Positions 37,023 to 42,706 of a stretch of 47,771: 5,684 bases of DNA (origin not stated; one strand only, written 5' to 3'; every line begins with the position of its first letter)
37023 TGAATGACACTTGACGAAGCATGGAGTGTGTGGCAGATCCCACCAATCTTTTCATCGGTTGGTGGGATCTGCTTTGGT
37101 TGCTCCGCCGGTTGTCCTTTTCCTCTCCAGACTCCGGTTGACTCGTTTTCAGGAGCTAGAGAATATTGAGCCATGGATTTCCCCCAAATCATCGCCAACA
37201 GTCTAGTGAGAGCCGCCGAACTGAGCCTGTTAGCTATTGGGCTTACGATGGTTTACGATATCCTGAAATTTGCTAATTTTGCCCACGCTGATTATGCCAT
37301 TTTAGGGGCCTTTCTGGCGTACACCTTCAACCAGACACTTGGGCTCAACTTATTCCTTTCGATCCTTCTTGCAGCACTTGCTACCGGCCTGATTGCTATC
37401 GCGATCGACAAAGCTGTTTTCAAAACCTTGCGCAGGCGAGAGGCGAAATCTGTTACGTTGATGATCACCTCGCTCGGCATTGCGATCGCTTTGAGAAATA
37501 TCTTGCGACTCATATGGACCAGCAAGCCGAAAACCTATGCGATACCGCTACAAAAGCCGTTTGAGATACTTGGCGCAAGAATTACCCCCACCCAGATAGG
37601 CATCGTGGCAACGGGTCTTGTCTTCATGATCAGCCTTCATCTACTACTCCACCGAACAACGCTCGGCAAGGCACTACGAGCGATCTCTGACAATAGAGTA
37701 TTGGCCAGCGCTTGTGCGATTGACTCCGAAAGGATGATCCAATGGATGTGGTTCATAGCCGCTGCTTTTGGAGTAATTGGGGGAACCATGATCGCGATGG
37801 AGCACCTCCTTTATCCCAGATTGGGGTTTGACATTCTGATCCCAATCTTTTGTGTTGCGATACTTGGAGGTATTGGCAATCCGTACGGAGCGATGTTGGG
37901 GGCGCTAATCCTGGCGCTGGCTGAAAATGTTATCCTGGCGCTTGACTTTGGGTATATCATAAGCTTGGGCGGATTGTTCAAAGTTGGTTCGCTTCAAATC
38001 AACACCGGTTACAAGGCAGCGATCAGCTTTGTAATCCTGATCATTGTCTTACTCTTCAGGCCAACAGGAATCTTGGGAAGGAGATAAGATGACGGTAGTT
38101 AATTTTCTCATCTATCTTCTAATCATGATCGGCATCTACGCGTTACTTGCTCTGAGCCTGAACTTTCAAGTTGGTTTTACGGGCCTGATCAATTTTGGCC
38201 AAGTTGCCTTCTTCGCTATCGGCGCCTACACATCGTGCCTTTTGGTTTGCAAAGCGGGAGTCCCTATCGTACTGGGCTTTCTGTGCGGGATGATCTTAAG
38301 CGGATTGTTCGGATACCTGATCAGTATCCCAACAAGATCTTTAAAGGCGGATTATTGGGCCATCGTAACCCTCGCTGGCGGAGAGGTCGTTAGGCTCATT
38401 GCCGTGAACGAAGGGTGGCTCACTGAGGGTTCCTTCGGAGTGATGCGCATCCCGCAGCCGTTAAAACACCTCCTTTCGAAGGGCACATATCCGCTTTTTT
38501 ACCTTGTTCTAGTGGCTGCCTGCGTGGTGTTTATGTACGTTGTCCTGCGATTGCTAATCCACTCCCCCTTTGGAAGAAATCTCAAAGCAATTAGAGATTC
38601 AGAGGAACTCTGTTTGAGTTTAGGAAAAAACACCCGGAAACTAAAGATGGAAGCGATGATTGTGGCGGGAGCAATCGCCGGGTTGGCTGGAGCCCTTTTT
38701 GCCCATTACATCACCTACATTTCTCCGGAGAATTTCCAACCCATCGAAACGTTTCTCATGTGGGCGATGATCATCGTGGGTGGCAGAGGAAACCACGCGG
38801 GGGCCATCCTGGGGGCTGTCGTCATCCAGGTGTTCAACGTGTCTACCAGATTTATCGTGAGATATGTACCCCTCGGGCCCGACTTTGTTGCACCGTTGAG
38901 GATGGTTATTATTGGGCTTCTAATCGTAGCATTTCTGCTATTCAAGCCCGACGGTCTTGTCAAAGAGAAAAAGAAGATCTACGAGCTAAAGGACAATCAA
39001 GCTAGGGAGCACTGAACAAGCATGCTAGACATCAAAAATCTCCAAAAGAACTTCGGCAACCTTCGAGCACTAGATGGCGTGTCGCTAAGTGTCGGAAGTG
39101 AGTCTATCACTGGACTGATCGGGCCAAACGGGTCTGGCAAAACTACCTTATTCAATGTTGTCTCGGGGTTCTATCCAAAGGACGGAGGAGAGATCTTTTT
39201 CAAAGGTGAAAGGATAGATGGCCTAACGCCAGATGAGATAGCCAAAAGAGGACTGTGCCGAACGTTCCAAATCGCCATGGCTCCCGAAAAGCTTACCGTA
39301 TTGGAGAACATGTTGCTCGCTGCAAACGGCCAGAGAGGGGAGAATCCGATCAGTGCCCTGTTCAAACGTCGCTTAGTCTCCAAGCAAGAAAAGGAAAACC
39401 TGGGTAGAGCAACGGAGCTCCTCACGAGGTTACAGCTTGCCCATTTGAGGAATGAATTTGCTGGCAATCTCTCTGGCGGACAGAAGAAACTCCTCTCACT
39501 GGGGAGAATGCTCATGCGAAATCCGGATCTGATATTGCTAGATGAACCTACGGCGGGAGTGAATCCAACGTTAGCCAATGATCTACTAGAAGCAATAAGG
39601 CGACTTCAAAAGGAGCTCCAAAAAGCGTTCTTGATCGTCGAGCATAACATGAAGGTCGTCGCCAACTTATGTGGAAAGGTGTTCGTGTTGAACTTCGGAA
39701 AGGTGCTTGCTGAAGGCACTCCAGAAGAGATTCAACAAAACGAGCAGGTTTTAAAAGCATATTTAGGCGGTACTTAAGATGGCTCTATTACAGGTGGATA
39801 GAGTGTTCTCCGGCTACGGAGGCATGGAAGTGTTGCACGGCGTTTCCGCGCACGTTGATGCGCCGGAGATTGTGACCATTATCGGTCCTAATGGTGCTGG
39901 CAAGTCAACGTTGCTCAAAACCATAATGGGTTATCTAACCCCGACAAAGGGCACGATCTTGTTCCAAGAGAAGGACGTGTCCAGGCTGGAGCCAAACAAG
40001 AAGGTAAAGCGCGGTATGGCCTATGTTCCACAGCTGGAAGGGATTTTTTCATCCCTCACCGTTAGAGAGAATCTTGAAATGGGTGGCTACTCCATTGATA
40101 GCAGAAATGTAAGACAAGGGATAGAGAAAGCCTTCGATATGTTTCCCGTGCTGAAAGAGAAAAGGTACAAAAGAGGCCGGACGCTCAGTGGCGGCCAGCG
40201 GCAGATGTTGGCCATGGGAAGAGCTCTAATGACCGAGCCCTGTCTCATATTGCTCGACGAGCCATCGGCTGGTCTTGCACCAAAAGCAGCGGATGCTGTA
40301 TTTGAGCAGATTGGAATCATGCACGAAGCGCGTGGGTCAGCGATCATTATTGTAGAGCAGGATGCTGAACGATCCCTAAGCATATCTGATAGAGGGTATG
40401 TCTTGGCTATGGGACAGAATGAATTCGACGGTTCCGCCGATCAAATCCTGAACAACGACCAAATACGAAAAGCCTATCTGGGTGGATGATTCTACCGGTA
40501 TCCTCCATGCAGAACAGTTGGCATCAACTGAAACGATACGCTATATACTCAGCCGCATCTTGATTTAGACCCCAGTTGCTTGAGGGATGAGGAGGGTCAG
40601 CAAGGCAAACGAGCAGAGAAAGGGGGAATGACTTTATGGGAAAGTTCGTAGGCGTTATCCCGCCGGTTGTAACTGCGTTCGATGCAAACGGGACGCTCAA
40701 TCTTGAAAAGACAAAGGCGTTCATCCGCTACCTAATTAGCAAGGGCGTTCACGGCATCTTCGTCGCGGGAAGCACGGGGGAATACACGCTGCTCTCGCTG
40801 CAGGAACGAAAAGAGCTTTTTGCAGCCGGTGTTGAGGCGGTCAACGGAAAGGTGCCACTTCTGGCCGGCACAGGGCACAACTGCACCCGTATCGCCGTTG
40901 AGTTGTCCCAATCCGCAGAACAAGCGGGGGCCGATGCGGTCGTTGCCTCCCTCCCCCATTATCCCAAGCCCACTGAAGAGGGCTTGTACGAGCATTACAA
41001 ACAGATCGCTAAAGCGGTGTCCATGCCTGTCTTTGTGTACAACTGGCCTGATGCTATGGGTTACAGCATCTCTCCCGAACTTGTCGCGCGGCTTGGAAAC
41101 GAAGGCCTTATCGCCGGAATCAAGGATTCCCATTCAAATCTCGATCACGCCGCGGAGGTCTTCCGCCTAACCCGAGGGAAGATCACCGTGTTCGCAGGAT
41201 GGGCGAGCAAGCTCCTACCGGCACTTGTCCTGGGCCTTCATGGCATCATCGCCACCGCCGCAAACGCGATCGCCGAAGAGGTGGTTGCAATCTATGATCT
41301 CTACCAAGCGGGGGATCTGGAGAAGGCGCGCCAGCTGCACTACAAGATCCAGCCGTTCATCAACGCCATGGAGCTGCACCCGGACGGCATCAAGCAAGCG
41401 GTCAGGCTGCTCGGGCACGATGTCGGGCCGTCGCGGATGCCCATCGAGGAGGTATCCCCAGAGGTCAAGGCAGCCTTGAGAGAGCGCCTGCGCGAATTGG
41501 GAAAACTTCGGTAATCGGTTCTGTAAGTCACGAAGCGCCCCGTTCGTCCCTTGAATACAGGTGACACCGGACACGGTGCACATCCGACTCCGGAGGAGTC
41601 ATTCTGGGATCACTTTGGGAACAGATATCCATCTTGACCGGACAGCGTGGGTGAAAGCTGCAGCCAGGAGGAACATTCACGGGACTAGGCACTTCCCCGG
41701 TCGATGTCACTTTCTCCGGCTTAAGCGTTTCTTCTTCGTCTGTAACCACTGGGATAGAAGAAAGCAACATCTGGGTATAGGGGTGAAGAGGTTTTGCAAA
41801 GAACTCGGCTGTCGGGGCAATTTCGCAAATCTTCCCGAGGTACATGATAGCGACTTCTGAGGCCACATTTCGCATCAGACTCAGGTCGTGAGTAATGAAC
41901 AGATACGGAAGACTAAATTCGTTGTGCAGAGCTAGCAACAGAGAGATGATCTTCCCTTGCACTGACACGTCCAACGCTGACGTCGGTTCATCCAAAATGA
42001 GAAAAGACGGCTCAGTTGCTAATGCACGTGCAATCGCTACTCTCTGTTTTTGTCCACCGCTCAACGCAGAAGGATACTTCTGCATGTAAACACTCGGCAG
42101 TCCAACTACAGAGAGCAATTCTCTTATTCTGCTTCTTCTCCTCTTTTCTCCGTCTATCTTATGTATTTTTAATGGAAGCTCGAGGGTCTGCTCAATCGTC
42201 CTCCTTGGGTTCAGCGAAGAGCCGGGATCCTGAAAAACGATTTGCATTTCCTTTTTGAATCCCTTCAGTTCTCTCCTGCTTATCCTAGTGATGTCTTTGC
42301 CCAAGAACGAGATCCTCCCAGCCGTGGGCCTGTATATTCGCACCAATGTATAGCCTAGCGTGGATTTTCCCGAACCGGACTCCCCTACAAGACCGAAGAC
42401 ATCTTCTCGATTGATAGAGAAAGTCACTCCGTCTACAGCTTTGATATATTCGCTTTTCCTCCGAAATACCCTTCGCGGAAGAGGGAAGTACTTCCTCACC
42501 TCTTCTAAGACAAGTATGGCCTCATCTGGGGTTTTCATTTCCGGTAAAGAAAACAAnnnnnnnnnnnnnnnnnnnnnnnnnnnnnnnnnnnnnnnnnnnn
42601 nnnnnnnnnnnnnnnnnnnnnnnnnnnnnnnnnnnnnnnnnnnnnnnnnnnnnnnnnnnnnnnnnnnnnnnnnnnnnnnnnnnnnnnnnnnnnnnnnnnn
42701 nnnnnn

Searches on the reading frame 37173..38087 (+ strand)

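Call 58: search_protein_families(library=pfam, proteins=[window:37173-38087:+], max_evalue=0.00001)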
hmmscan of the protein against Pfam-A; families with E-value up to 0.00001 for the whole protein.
window:37173-38087:+ (304 aa): 1 family
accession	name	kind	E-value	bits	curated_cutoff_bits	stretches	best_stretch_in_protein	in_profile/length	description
PF02653.21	BPD_transp_2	-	3.2e-34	118.7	26.8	1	6-293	1-269/269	Branched-chain amino acid transport system / permease component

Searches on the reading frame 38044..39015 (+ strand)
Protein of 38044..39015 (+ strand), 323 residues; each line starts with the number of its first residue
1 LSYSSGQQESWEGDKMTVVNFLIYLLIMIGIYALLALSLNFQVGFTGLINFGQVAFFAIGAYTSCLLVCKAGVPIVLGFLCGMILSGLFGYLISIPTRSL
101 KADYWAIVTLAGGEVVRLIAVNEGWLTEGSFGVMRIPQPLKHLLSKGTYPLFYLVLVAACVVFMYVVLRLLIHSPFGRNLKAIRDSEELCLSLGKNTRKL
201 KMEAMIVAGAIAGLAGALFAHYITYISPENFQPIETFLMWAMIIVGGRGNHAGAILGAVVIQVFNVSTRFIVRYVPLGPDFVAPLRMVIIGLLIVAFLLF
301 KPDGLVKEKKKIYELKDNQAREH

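Call 58: search_protein_families(library=pfam, proteins=[window:38044-39015:+], max_evalue=0.00001)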
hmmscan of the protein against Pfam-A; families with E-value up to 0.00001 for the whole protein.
window:38044-39015:+ (323 aa): 1 family
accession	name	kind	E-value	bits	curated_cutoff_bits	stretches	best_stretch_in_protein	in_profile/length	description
PF02653.21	BPD_transp_2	-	2.2e-49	168.4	26.8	1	22-298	2-269/269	Branched-chain amino acid transport system / permease component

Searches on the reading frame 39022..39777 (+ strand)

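Call 58: search_protein_families(library=pfam, proteins=[window:39022-39777:+], max_evalue=0.00001)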
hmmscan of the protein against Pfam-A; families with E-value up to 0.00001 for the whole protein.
window:39022-39777:+ (251 aa): 4 families
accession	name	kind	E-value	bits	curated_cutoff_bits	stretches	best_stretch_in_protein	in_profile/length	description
PF00005.33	ABC_tran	-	1.3e-28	100.7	25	1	17-178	1-137/137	ABC transporter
PF12399.14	BCA_ABC_TP_C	-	7.6e-12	45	25.5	1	227-250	1-24/27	Branched-chain amino acid ATP-binding cassette transporter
PF13304.12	AAA_21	-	3.1e-11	44.3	27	0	29-48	1-20/304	AAA domain, putative AbiEii toxin, Type IV TA system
PF02463.25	SMC_N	-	3.7e-07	30.2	40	0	26-215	23-204/220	RecF/RecN/SMC N terminal domain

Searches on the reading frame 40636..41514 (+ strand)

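Call 58: search_protein_families(library=pfam, proteins=[window:40636-41514:+], max_evalue=0.00001)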
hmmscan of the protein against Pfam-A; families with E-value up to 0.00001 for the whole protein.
window:40636-41514:+ (292 aa): 1 family
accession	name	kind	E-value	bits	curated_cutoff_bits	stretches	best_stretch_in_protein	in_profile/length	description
PF00701.28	DHDPS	-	2e-72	243.8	22.1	1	3-286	1-287/289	Dihydrodipicolinate synthetase family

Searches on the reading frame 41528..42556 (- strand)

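Call 38: search_protein_families(library=pfam, proteins=[window:41528-42556:-], max_evalue=0.00001)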
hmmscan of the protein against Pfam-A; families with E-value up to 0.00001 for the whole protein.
window:41528-42556:- (342 aa): 4 families
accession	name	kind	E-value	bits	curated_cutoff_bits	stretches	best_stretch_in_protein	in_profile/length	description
PF00005.33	ABC_tran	-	4.3e-34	118.5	25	1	42-193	2-137/137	ABC transporter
PF08352.17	oligo_HPY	-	6.8e-19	68.5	27.1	1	245-312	2-65/65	Oligopeptide/dipeptide transporter, C-terminal region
PF02463.25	SMC_N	-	6.2e-08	32.8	40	1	53-237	26-211/220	RecF/RecN/SMC N terminal domain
PF13304.12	AAA_21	-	3.9e-06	27.6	27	0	165-228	238-303/304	AAA domain, putative AbiEii toxin, Type IV TA system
